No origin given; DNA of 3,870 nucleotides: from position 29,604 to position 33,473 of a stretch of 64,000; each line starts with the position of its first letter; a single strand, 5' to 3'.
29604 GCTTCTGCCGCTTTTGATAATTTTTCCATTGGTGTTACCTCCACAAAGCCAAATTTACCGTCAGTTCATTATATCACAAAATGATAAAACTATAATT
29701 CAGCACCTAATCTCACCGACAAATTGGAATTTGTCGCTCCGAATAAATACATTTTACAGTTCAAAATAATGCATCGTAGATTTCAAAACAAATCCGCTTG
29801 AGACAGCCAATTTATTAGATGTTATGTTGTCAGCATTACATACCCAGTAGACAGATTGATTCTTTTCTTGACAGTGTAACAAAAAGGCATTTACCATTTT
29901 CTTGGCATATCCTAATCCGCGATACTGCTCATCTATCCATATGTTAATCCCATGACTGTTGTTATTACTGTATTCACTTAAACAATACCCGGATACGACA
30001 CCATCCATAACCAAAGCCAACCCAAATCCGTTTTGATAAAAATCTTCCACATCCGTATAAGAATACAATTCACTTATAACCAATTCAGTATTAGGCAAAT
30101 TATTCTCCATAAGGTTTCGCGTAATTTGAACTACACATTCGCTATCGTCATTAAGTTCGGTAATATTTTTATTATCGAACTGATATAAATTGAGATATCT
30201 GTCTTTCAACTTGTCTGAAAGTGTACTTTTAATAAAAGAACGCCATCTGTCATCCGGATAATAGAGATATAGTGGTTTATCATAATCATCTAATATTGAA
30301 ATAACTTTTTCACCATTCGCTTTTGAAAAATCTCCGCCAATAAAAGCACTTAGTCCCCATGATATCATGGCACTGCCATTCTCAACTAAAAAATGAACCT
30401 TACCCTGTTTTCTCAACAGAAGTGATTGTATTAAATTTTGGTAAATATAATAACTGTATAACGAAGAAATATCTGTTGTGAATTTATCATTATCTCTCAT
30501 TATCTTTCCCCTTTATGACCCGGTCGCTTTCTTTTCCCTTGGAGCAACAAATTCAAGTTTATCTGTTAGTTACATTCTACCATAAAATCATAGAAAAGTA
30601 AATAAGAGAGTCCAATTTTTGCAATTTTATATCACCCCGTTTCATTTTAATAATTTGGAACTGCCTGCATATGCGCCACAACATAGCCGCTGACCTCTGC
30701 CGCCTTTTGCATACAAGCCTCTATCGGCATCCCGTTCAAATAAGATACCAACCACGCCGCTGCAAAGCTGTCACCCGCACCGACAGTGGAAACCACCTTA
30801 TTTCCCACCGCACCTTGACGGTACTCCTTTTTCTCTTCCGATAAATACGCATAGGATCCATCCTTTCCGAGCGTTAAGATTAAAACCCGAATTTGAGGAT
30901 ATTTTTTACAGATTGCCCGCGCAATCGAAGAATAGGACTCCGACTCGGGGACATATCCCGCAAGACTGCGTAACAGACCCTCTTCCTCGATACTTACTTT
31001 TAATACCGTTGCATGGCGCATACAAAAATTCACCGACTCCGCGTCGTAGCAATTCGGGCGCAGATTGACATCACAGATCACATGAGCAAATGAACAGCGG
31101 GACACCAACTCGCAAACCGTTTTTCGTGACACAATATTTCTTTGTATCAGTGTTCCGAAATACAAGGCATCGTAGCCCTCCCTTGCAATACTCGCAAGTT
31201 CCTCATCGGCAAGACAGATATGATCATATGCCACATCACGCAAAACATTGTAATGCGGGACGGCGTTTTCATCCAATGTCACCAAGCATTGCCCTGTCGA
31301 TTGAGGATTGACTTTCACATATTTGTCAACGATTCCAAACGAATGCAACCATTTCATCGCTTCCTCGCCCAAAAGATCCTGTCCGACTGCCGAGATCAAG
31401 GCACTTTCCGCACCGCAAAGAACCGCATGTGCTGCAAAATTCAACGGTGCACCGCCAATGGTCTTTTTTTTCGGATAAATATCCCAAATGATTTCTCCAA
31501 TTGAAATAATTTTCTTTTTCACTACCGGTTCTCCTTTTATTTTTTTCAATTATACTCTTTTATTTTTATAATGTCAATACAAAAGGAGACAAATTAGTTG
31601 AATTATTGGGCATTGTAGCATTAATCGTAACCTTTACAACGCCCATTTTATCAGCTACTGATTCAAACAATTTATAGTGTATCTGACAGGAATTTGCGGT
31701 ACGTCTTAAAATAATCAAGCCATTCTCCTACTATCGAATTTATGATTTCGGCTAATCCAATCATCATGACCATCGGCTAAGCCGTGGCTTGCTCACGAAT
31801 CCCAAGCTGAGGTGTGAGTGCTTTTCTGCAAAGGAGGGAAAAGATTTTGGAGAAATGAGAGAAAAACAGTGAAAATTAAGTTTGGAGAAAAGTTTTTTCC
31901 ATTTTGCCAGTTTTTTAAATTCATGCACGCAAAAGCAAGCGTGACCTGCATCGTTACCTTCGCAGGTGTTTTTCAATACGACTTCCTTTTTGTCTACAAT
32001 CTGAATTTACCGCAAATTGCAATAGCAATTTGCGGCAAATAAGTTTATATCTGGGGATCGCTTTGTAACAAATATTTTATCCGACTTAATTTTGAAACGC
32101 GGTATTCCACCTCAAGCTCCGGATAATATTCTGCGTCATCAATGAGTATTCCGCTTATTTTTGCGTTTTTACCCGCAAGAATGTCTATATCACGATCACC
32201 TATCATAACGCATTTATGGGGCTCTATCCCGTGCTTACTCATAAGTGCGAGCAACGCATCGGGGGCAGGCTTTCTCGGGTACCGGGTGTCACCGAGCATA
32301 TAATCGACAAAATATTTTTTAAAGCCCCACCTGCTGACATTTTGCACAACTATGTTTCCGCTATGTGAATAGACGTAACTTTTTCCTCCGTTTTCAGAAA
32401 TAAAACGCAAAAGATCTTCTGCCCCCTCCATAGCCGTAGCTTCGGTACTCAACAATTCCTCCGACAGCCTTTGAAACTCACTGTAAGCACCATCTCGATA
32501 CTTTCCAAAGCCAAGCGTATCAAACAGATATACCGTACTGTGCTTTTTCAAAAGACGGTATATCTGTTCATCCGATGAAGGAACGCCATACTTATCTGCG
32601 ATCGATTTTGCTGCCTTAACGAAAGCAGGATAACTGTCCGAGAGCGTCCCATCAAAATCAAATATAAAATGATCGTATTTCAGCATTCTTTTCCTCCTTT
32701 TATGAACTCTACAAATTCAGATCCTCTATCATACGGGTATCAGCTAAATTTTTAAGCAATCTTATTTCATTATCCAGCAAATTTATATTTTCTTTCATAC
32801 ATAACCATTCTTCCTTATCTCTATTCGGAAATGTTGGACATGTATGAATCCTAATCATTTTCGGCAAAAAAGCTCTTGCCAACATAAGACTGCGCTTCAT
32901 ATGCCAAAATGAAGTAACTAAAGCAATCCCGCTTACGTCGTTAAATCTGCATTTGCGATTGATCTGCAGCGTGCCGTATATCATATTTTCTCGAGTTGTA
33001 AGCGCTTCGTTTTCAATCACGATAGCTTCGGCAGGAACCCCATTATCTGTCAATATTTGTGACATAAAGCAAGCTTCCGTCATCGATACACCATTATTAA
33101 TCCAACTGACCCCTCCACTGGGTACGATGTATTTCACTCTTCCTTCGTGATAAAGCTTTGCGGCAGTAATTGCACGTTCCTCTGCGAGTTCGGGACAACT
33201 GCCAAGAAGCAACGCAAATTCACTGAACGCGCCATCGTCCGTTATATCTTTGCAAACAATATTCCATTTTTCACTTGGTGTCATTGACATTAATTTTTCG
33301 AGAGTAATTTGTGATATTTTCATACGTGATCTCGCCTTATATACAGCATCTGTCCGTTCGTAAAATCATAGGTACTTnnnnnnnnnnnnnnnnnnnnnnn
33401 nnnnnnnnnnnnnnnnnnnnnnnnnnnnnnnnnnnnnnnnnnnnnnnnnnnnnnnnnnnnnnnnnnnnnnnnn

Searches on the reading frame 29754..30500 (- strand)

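Call 67: search_protein_families(library=pfam, proteins=[window:29754-30500:-], max_evalue=0.00001)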
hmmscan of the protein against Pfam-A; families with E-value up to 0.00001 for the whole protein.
window:29754-30500:- (248 aa): 3 families
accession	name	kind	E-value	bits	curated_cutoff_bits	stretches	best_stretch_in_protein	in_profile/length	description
PF12746.13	GNAT_acetyltran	-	4.3e-22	79.4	26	1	22-241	10-238/243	GNAT acetyltransferase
PF13302.13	Acetyltransf_3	-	1.1e-08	36.3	25.4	1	152-238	47-138/138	Acetyltransferase (GNAT) domain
PF00583.31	Acetyltransf_1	-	5.2e-08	33.6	20.7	1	152-237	24-116/116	Acetyltransferase (GNAT) family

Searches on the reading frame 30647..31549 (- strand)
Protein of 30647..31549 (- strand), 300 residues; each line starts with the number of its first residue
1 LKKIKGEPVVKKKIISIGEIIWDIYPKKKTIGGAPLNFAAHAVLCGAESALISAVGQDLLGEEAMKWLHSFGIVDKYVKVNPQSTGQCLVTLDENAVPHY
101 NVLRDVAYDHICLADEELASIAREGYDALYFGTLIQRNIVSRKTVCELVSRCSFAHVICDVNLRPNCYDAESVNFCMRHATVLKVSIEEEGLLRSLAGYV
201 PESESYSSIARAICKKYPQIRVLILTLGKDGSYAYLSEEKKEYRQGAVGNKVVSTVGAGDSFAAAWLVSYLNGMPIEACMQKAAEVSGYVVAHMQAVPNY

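Call 67: search_protein_families(library=pfam, proteins=[window:30647-31549:-], max_evalue=0.00001)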
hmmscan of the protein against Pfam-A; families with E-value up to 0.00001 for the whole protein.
window:30647-31549:- (300 aa): 1 family
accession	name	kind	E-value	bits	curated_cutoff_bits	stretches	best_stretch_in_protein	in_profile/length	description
PF00294.29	PfkB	-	1.5e-36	126.8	25.8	1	28-296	32-295/302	pfkB family carbohydrate kinase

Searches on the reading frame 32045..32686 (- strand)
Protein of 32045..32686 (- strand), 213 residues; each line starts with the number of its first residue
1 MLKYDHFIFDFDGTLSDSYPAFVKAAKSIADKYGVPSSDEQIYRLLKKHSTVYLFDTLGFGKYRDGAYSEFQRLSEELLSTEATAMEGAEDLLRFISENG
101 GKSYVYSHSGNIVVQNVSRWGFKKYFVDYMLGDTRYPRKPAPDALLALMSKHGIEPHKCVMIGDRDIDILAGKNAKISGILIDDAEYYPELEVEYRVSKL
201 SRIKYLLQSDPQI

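Call 67: search_protein_families(library=pfam, proteins=[window:32045-32686:-], max_evalue=0.00001)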
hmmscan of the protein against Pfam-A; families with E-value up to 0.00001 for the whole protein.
window:32045-32686:- (213 aa): 4 families
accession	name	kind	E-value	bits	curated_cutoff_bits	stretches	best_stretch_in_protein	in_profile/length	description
PF13419.12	HAD_2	-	1.3e-24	87.7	23.8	1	8-180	2-176/178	Haloacid dehalogenase-like hydrolase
PF00702.32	Hydrolase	-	3.3e-18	67.2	26.4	1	4-175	1-190/191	haloacid dehalogenase-like hydrolase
PF13242.12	Hydrolase_like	-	5.4e-11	42.7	22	1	138-188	3-54/75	HAD-hyrolase-like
PF12710.13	HAD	-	5.1e-06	27.5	27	1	8-169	2-185/189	haloacid dehalogenase-like hydrolase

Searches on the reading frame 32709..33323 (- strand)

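Call 67: search_protein_families(library=pfam, proteins=[window:32709-33323:-], max_evalue=0.00001)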
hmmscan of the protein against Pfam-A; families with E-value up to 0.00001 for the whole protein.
window:32709-33323:- (204 aa): 1 family
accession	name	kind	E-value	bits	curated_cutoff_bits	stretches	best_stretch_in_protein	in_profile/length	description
PF02698.23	DUF218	-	2.2e-22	79.8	27.6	1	38-178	4-116/133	DUF218 domain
